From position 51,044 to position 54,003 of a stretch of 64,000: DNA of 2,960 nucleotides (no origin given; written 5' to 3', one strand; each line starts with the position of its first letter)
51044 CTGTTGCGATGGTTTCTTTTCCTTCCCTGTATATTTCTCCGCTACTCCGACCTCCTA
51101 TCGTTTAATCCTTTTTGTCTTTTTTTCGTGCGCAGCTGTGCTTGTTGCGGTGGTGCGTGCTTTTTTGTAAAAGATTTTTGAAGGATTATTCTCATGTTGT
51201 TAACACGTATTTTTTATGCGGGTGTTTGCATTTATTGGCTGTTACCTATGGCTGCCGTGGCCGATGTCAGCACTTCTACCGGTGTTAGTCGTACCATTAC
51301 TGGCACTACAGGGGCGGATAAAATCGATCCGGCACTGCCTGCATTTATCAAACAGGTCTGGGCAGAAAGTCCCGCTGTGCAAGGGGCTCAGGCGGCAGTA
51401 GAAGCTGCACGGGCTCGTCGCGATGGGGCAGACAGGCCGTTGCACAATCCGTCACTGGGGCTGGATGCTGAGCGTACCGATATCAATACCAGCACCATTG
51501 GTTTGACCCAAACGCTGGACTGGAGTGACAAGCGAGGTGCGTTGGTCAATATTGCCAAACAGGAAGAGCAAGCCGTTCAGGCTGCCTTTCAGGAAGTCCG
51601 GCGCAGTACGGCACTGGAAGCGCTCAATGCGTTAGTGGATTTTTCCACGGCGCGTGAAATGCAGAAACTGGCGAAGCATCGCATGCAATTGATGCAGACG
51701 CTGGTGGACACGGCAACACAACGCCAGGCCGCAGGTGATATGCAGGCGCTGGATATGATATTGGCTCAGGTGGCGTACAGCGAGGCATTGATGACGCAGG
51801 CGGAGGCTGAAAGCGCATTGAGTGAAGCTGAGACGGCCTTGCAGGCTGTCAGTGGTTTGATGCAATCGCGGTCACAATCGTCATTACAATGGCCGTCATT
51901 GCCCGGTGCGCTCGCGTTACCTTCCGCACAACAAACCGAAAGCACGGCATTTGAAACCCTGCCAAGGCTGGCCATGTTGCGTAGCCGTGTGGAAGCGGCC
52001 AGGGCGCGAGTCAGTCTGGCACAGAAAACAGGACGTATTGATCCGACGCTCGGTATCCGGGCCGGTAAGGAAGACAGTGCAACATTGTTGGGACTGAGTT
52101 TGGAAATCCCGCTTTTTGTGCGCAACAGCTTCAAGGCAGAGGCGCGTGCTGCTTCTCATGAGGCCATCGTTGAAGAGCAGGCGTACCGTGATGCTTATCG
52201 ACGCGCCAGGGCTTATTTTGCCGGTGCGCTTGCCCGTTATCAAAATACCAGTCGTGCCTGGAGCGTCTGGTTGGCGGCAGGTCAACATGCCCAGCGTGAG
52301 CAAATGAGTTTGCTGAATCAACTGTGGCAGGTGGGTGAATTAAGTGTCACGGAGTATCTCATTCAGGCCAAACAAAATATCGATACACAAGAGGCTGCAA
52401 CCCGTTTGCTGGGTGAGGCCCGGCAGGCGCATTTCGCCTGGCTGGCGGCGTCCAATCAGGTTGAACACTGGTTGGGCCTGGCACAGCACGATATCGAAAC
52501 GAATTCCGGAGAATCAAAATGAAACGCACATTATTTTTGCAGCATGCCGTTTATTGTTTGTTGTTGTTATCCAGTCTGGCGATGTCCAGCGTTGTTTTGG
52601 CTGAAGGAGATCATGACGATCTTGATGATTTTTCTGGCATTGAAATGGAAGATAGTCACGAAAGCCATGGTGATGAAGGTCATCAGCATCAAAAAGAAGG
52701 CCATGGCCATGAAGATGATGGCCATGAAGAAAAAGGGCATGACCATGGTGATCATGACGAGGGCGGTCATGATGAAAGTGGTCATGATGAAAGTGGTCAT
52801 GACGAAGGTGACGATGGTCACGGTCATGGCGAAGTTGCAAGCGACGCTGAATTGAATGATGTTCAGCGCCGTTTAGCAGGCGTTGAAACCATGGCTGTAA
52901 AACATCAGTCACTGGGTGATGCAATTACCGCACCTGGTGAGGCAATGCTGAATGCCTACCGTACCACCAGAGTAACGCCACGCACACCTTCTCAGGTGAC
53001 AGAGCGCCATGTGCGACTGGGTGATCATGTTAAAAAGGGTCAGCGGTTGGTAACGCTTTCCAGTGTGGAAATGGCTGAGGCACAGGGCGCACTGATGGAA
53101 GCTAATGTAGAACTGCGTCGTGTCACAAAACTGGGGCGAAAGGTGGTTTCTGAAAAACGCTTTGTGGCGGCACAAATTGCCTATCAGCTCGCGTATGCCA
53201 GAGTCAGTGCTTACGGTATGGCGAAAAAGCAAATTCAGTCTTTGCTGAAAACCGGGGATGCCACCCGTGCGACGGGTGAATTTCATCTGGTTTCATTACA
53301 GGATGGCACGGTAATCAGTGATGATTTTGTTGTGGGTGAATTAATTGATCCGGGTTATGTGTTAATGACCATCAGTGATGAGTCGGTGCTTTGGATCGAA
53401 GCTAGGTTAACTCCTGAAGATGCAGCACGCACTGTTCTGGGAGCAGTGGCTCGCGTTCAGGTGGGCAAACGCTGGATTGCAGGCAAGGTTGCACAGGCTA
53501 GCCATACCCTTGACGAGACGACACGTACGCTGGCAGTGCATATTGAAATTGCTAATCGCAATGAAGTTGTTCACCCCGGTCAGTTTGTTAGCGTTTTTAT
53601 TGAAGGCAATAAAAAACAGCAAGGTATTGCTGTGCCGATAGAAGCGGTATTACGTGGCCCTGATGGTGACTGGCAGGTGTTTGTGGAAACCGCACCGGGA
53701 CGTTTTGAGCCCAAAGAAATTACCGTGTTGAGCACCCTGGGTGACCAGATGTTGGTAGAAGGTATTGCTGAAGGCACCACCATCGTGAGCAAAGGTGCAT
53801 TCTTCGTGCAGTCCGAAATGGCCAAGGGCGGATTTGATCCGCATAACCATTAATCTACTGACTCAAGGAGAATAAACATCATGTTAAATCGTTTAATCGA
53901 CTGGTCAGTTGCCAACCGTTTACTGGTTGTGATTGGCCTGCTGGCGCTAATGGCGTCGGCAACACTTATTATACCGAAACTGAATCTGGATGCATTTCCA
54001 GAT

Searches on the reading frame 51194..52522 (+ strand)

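Call 69: search_protein_families(library=pfam, proteins=[window:51194-52522:+], max_evalue=0.0001)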
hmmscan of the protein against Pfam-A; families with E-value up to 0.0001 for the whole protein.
window:51194-52522:+ (442 aa): 1 family
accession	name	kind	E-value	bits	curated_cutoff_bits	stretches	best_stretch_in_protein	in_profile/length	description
PF02321.23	OEP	-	2.9e-27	96.1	22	2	51-221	4-187/187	Outer membrane efflux protein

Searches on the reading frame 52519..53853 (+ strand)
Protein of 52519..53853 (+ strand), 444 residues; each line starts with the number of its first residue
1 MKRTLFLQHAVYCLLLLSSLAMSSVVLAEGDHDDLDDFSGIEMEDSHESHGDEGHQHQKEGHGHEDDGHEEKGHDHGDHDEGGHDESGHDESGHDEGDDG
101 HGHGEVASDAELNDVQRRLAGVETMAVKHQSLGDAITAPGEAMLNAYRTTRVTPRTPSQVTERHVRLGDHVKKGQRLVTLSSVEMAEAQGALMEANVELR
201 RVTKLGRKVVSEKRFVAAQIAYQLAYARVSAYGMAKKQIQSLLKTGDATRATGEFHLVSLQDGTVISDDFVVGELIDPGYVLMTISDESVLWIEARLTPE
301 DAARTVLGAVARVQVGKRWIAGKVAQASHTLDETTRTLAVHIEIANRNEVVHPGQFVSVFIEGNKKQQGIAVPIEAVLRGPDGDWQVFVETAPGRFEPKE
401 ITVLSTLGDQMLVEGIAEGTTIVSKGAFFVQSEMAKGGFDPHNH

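Call 69: search_protein_families(library=pfam, proteins=[window:52519-53853:+], max_evalue=0.0001)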
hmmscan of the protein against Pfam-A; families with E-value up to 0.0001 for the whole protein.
window:52519-53853:+ (444 aa): 2 families
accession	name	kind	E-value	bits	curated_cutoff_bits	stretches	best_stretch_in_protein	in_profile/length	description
PF16576.10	HlyD_D23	-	7.5e-31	107.5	30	1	132-357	2-214/214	Barrel-sandwich domain of CusB or HlyD membrane-fusion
PF13437.12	HlyD_3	-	5e-13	50.1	22.2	1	258-354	3-106/106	HlyD family secretion protein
